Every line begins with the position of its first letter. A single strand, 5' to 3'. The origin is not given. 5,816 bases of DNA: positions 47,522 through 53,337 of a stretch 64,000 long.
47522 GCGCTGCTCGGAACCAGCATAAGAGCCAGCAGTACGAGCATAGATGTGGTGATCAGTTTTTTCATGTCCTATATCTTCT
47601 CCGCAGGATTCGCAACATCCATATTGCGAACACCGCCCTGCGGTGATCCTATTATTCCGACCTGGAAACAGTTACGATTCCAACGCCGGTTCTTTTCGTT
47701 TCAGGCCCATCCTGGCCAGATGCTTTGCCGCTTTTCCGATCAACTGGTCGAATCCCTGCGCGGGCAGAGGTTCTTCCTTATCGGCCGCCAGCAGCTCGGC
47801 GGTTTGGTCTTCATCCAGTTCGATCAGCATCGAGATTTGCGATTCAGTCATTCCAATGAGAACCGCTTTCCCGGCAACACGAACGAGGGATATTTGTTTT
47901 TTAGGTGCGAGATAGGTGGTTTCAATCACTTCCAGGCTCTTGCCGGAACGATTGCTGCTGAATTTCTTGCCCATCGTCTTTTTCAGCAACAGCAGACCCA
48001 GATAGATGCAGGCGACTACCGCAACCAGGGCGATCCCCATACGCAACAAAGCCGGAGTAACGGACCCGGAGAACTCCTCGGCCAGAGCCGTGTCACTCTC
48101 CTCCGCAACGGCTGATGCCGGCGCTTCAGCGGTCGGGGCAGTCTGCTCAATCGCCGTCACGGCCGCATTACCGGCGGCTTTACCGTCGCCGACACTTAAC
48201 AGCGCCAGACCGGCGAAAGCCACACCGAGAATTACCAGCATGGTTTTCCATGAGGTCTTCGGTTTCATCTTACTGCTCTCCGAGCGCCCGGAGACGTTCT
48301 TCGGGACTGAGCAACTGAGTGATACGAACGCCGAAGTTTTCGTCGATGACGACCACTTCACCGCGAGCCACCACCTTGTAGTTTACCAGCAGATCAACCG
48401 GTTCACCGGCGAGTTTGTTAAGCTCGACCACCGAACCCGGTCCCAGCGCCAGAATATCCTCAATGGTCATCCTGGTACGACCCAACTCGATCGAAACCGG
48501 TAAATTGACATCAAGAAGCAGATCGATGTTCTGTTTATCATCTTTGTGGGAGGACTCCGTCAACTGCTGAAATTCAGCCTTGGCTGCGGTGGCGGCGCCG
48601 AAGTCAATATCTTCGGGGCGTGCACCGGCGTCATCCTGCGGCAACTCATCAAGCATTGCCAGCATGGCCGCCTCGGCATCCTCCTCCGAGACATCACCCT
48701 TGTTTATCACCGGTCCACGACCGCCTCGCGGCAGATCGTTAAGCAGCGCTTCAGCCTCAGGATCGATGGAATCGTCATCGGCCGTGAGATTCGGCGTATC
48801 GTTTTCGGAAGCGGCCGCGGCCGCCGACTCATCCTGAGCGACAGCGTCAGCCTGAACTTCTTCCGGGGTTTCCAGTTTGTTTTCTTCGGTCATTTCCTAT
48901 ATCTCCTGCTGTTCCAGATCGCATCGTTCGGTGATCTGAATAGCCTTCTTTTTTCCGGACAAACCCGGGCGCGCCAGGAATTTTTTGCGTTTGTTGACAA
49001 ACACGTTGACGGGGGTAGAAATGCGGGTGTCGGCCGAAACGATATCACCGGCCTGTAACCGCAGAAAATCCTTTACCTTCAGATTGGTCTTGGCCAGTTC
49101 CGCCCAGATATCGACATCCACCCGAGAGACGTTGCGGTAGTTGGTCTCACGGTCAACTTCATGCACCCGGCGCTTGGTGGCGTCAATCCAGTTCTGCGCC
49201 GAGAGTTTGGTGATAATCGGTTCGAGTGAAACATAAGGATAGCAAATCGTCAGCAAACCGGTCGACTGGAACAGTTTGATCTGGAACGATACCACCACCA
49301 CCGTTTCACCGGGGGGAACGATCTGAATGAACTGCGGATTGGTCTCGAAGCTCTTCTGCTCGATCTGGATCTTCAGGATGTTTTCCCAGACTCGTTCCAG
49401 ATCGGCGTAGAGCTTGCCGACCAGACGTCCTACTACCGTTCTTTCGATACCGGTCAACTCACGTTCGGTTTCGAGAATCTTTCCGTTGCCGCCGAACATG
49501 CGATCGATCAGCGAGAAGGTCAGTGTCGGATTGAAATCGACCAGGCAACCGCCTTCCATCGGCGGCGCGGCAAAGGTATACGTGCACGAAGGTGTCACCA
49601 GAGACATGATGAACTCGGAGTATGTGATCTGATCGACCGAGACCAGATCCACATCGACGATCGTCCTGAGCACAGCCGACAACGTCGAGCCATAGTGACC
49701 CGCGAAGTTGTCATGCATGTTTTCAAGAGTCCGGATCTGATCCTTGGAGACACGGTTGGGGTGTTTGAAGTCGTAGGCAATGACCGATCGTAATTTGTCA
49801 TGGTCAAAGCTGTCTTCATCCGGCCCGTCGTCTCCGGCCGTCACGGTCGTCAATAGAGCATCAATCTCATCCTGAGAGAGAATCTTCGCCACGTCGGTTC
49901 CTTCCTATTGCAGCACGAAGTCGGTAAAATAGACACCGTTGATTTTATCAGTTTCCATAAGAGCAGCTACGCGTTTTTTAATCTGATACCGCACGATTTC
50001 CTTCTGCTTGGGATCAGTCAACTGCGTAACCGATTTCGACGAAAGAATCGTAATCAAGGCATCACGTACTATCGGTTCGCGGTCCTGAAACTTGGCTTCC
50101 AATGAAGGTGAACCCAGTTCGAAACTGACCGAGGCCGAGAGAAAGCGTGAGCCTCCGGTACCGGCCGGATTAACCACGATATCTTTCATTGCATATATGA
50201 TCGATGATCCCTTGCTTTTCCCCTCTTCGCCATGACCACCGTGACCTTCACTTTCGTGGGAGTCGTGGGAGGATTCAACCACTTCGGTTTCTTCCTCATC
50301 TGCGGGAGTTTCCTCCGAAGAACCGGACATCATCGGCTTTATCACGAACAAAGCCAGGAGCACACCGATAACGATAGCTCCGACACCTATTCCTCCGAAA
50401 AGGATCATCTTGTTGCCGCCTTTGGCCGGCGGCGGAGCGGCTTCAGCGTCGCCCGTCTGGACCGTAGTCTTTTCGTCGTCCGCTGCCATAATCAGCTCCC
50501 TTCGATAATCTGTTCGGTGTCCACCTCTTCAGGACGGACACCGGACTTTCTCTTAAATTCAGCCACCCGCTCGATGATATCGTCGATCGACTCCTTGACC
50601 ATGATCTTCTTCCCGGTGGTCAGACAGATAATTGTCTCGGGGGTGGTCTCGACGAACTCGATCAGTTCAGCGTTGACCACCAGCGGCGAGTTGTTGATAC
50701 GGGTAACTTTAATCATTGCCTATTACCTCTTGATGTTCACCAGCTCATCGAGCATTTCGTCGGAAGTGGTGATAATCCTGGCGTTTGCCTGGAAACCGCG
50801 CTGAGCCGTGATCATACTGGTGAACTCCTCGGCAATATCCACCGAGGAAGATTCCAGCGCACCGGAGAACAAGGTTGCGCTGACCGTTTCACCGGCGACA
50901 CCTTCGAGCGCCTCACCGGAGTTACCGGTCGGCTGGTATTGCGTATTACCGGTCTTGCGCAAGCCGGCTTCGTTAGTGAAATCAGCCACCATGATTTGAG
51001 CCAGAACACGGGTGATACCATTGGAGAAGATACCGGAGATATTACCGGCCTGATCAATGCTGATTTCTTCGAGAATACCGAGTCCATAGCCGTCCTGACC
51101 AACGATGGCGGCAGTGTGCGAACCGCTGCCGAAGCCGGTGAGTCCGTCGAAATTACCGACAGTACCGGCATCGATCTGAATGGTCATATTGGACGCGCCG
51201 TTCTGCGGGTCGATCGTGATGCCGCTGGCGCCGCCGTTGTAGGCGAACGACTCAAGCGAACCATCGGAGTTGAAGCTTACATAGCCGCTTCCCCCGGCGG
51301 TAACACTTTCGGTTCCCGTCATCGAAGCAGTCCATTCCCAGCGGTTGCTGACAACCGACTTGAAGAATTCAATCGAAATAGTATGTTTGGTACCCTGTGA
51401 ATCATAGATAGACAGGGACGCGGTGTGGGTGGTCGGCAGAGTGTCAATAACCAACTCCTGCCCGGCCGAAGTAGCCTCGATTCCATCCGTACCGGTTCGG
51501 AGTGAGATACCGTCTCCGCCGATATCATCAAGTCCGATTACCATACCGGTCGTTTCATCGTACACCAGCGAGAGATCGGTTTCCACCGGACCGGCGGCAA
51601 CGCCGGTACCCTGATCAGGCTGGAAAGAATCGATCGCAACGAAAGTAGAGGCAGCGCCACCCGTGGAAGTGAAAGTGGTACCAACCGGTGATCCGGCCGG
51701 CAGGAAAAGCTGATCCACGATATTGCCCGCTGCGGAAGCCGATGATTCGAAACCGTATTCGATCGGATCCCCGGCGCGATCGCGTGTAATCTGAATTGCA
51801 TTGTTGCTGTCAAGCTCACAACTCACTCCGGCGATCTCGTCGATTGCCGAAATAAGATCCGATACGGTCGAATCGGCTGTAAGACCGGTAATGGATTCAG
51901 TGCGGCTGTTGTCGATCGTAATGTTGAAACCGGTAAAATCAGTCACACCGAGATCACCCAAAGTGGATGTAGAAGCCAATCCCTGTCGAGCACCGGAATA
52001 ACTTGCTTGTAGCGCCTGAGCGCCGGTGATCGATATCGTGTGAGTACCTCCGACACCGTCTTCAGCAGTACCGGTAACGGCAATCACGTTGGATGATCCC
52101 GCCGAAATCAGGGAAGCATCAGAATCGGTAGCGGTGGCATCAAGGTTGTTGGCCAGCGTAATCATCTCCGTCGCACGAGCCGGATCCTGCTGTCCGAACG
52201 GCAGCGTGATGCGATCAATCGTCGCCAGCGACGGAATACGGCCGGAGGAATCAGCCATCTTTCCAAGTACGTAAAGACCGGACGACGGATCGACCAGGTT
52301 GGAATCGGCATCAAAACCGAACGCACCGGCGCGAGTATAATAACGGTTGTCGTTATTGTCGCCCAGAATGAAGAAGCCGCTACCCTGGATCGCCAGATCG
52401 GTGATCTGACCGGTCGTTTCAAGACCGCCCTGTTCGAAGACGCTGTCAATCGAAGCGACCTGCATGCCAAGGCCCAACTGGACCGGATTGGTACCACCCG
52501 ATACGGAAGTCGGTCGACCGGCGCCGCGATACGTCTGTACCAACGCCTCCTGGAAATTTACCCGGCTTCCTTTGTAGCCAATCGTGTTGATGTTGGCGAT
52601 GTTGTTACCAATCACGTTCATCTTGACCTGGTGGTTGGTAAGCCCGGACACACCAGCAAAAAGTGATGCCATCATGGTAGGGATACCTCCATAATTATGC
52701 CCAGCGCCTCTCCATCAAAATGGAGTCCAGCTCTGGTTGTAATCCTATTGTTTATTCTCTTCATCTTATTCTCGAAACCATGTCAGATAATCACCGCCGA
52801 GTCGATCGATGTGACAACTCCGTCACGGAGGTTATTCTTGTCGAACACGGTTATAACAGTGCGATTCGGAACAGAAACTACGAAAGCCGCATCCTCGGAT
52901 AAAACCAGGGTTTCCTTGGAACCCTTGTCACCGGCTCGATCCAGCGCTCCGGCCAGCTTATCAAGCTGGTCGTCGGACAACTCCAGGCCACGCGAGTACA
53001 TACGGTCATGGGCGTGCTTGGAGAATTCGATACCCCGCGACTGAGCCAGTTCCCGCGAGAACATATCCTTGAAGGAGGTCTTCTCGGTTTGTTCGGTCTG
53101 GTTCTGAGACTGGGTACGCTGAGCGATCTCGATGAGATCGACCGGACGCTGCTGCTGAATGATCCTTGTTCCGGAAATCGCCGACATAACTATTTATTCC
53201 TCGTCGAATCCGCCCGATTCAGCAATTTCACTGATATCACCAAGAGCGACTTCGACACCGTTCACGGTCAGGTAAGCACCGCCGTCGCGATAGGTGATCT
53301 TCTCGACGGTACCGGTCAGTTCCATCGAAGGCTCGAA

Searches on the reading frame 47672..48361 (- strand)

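Call 6: search_protein_families(library=pfam, proteins=[window:47672-48361:-], max_evalue=0.001)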
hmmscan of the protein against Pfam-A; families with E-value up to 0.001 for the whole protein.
window:47672-48361:- (229 aa): 1 family
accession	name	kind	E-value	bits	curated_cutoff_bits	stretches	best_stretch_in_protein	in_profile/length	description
PF04347.18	FliO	-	1.3e-16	60.9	22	1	125-212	2-90/91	Flagellar biosynthesis protein, FliO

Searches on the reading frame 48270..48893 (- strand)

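Call 6: search_protein_families(library=pfam, proteins=[window:48270-48893:-], max_evalue=0.001)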
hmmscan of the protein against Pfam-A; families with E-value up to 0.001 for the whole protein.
window:48270-48893:- (207 aa): 1 family
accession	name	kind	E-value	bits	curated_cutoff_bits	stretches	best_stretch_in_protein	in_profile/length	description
PF01052.25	FliMN_C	-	7.3e-26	90.3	23.8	1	125-195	2-72/73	Type III flagellar switch regulator (C-ring) FliN C-term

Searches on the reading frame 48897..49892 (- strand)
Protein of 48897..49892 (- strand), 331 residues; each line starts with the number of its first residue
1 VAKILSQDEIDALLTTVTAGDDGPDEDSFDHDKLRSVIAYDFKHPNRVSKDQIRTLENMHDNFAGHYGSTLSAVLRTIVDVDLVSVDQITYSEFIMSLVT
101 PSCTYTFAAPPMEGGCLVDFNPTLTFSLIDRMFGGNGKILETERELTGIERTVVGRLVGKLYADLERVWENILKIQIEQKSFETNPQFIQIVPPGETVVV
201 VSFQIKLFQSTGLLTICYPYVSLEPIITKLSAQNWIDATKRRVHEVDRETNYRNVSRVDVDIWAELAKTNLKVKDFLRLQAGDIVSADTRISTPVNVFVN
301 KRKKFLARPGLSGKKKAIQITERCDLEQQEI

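Call 6: search_protein_families(library=pfam, proteins=[window:48897-49892:-], max_evalue=0.001)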
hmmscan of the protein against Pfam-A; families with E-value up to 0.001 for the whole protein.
window:48897-49892:- (331 aa): 2 families
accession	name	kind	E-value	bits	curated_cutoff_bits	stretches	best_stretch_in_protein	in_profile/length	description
PF02154.20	FliM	-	6.4e-60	202.8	27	1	40-230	1-192/192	Flagellar motor switch protein FliM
PF01052.25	FliMN_C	-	3.6e-20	72.1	23.8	1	254-323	2-71/73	Type III flagellar switch regulator (C-ring) FliN C-term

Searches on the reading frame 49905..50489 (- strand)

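Call 6: search_protein_families(library=pfam, proteins=[window:49905-50489:-], max_evalue=0.001)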
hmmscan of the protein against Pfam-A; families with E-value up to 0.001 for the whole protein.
window:49905-50489:- (194 aa): 1 family
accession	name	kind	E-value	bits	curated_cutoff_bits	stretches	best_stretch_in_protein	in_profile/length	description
PF03748.19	FliL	-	1.6e-21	77.2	24.6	1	99-194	2-103/103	Flagellar basal body-associated protein FliL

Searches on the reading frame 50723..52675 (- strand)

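Call 6: search_protein_families(library=pfam, proteins=[window:50723-52675:-], max_evalue=0.001)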
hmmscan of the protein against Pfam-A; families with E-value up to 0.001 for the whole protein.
window:50723-52675:- (650 aa): 4 families
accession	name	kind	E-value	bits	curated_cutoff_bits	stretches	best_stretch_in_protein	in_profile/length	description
PF06429.18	Flg_bbr_C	-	5.5e-17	61.4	23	1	604-647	2-45/46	Flagellar basal body rod FlgEFG protein C-terminal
PF07559.19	FlgE_D2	-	1.8e-14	54.9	22.7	1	415-530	20-142/142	Flagellar basal body protein FlaE D2 domain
PF22692.1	LlgE_F_G_D1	-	5e-11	43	27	1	95-159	1-48/64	Flagellar hook protein FlgE/F/G D1 domain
PF00460.25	Flg_bb_rod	-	2.7e-09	37.2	20.7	1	8-35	4-31/31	Flagella basal body rod protein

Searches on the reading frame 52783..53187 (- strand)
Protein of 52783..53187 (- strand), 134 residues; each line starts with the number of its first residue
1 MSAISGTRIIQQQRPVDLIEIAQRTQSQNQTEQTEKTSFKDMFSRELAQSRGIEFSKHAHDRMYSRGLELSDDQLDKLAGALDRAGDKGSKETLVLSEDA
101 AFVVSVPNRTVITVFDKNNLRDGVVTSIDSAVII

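Call 7: search_protein_families(library=pfam, proteins=[window:52783-53187:-], max_evalue=0.001)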
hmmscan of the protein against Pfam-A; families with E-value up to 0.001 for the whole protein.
window:52783-53187:- (134 aa): 1 family
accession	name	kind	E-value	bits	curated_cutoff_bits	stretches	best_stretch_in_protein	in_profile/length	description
PF12611.13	Flagellar_put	-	7.9e-06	26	21.1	1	110-133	1-24/24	Putative flagellar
